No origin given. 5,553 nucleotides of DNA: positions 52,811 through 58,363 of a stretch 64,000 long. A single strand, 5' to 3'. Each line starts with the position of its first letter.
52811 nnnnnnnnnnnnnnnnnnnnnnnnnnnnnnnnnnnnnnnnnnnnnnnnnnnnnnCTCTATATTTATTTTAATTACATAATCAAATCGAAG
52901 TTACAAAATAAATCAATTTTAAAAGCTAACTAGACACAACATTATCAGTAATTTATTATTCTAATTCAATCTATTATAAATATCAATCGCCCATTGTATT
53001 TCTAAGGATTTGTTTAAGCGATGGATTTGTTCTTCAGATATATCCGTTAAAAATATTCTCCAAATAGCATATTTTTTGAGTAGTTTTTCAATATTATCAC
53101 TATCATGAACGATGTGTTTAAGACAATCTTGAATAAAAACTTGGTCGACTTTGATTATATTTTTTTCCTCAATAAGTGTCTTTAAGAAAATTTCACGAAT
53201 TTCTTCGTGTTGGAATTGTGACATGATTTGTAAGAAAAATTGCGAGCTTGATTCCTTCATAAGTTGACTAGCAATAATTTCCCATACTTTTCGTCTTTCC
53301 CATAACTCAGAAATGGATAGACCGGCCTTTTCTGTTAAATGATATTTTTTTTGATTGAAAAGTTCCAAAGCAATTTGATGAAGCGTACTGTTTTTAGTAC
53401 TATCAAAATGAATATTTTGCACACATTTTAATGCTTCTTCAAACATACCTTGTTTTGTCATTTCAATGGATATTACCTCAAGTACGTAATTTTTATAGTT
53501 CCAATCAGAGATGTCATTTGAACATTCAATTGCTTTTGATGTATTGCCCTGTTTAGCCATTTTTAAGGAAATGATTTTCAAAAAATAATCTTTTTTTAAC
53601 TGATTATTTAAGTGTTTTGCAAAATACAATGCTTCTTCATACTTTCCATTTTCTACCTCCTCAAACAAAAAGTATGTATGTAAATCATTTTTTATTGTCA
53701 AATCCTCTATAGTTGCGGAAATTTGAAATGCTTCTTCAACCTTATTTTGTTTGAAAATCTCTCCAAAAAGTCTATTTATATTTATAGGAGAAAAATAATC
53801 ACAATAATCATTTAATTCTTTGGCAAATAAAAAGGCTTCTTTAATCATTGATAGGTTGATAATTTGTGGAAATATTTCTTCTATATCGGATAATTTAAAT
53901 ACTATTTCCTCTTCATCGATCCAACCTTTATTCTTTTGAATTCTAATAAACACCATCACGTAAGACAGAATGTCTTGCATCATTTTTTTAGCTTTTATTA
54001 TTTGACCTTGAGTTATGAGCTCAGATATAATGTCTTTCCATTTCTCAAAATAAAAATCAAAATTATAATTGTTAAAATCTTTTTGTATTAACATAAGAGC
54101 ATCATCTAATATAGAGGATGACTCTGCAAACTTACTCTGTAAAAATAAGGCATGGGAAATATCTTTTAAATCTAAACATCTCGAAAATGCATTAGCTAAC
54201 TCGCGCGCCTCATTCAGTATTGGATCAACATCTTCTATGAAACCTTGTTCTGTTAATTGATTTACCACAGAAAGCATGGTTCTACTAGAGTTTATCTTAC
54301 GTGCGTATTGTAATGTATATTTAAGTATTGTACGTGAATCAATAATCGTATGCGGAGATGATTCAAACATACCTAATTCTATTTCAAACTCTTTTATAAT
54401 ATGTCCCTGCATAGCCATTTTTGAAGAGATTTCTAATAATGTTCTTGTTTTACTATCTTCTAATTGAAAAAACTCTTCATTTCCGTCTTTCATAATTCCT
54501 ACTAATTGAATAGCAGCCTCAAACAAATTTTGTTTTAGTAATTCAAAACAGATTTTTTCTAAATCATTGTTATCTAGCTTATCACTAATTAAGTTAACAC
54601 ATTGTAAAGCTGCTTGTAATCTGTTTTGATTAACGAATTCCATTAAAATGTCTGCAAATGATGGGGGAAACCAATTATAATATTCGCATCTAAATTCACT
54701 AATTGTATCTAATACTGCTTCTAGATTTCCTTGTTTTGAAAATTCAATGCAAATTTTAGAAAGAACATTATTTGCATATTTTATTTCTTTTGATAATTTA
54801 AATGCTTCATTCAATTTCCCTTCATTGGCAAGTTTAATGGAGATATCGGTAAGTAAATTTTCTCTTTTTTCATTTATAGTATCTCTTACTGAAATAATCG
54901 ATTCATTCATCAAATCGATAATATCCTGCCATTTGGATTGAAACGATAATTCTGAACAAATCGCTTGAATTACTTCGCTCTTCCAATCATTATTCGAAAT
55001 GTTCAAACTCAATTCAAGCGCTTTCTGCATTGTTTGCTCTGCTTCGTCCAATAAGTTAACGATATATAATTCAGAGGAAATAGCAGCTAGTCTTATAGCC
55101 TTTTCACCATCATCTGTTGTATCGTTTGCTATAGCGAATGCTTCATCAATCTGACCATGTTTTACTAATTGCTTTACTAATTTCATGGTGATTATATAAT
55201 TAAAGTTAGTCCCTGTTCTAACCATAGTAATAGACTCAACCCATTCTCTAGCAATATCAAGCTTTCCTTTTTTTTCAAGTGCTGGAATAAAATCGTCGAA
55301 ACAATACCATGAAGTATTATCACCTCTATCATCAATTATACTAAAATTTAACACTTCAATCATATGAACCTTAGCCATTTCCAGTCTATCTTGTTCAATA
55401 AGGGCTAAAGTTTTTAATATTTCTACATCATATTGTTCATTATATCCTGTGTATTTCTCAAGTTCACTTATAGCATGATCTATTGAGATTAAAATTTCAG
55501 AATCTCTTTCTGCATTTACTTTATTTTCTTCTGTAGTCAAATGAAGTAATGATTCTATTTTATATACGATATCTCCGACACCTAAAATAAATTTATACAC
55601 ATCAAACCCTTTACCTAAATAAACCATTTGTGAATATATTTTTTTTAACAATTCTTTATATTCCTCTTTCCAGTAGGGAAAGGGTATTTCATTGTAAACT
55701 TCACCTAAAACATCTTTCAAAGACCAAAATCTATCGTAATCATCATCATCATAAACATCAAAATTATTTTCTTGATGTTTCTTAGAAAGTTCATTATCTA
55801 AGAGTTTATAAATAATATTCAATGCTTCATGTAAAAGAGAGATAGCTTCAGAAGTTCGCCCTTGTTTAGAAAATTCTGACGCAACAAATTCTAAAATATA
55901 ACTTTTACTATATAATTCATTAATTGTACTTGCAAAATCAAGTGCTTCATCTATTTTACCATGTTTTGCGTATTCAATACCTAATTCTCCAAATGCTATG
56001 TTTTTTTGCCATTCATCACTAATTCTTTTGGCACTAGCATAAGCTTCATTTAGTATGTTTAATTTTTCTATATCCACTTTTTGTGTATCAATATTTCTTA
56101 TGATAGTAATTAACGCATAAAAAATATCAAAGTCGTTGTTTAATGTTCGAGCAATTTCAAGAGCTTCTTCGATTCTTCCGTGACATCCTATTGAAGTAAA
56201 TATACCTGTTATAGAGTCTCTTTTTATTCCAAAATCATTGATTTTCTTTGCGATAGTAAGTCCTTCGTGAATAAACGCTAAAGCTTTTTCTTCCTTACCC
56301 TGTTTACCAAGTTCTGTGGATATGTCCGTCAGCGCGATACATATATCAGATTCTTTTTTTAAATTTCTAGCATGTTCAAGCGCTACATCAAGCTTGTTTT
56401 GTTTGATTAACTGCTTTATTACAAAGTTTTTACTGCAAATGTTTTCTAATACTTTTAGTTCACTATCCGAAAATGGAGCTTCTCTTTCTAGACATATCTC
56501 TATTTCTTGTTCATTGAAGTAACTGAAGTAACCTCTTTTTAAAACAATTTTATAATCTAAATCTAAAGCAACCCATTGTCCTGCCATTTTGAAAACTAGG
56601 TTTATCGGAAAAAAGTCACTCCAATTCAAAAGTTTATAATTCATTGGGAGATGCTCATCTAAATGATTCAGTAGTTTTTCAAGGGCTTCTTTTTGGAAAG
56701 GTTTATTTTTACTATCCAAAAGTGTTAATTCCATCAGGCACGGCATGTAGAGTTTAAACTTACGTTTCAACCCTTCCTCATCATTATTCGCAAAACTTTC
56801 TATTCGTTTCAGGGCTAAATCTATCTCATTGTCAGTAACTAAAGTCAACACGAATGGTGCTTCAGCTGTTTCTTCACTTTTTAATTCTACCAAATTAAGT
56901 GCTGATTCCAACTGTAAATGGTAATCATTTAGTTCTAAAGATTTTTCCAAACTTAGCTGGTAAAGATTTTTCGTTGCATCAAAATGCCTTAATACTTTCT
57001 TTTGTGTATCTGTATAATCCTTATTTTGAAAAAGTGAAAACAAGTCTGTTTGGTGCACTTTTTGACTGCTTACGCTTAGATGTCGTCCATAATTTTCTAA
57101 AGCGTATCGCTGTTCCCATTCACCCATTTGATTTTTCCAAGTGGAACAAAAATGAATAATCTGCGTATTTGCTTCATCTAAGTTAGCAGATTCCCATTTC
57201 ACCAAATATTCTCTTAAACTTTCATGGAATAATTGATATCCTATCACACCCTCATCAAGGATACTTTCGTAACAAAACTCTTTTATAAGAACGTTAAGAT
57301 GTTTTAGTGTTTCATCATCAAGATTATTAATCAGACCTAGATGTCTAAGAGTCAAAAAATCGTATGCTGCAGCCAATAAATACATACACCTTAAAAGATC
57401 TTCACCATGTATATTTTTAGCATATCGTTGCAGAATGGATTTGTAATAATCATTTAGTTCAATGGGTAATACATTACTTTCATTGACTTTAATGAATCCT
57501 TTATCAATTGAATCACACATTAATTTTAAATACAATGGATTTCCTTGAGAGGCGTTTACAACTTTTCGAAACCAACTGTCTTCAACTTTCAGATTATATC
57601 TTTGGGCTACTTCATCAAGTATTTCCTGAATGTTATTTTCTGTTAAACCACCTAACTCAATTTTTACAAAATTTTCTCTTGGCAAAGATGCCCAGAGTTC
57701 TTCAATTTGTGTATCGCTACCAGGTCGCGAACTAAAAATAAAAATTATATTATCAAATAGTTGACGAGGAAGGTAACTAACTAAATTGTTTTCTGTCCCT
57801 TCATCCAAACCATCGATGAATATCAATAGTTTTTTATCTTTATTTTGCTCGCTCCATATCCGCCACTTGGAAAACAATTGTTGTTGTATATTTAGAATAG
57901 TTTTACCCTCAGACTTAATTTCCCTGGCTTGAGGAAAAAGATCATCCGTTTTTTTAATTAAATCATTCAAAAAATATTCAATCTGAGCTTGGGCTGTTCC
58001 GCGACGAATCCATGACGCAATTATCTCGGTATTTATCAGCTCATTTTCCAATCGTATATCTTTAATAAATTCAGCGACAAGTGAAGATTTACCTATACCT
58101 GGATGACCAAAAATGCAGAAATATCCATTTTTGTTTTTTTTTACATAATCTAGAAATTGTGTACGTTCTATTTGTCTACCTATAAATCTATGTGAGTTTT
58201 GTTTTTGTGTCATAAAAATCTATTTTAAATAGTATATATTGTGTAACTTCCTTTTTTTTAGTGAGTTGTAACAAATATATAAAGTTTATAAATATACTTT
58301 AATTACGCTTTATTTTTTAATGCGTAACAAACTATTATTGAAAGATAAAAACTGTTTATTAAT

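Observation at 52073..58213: Effector-less NACHT-type STAND NTPase (1750 aa) plus a co-oriented 263-aa orphan gene: candidate uncharacterised two-gene anti-phage system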

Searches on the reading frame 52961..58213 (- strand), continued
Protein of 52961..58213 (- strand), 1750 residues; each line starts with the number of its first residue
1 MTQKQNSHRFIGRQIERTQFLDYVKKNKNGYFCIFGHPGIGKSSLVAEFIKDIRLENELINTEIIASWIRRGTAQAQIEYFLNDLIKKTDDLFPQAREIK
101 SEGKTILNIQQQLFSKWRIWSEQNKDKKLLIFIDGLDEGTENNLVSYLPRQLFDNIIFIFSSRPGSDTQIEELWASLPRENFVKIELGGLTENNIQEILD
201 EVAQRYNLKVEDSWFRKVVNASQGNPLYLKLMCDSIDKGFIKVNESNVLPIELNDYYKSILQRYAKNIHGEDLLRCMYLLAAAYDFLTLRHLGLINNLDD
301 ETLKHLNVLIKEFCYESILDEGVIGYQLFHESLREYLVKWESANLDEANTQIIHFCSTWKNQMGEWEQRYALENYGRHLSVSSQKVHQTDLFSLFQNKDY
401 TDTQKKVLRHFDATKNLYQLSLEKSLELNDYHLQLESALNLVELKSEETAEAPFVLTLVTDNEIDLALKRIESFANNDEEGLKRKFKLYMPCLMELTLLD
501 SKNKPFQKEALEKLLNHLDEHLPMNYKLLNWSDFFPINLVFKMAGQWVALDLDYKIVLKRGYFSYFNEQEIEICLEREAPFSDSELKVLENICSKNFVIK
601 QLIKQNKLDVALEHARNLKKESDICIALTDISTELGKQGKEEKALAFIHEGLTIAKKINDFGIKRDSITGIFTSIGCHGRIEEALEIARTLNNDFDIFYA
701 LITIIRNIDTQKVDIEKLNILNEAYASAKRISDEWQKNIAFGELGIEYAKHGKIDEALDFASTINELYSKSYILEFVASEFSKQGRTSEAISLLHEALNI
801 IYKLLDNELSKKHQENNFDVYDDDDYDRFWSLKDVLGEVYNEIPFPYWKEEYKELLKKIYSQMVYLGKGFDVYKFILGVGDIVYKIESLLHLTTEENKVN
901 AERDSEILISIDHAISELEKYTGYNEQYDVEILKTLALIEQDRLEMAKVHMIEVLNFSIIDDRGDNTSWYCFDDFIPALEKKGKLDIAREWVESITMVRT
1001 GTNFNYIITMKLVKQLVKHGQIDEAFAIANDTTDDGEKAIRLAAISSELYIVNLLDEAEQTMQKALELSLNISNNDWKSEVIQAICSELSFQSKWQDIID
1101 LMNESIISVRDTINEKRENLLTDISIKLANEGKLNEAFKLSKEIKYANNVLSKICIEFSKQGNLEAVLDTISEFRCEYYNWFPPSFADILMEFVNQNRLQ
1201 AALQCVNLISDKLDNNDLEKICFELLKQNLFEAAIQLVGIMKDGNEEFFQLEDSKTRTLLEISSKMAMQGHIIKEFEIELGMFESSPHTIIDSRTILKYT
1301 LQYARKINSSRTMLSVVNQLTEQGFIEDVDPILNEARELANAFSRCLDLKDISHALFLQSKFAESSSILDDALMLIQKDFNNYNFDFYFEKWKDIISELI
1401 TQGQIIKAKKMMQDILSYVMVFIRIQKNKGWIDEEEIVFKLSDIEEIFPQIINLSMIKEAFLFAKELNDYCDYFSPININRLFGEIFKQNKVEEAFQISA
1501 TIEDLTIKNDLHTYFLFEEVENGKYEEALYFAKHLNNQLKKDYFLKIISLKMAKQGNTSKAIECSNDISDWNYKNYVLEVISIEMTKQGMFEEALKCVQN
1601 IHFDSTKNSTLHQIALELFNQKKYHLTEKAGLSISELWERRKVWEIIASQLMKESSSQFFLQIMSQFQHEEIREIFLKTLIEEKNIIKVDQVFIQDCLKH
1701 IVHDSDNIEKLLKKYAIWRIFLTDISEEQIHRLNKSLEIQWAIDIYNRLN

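Call 70: search_solved_structures(query=window:52961-58213:-, max_evalue=0.001)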
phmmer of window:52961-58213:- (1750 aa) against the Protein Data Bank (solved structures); distinct sequences matched with E-value up to 0.001: 7.
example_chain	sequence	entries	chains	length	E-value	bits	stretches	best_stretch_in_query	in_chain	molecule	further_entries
5orq_A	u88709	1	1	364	5e-09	37.3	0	586-690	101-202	cPPR-Telo1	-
5orm_A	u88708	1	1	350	1.2e-08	36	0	585-690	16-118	cPPR-Telo1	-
6een_A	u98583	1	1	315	4e-07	31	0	1475-1601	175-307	Designer Pentatricopeptide Protein dPPR10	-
4pjr_A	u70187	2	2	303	9.2e-07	29.8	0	585-691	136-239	Pentatricopeptide repeat protein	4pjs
4pjq_A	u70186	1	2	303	1.1e-06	29.5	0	588-691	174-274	Pentatricopeptide repeat protein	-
4wn4_A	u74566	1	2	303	1.7e-06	28.9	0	586-691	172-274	Pentatricopeptide repeat protein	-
6een_D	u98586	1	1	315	5.6e-06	27.2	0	1456-1602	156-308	Designer Pentatricopeptide Protein dPPR10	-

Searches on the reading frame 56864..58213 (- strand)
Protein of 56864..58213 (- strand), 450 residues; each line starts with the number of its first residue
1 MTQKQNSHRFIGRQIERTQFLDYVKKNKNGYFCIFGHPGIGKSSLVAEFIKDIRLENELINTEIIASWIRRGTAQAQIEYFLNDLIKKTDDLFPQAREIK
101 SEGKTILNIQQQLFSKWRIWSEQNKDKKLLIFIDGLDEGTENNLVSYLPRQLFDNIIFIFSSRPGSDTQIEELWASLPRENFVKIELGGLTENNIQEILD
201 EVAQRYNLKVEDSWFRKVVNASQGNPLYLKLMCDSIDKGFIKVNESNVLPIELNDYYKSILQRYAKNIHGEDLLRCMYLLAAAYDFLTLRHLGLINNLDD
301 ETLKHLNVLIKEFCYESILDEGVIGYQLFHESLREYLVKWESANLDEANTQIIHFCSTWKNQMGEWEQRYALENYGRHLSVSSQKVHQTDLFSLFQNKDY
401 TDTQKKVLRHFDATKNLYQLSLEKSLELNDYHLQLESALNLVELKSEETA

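Call 91: find_related_loci(query=window:56864-58213:-, collection=viral_contigs, flank=10000)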
Query window:56864-58213:- (450 aa) in viral_contigs; peptide patterns used: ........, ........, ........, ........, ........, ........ (x = any residue, [..] = any of these).
33 stretches matched a pattern, but none encodes a relative of the query by tblastn (E <= 1e-3).

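Call 93: search_dna_similar(query=window:56864-58213:-, collection=plasmids, mode=protein, max_evalue=1e-10, max_rows=15)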
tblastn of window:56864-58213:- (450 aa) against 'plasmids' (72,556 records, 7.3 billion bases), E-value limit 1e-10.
No match.
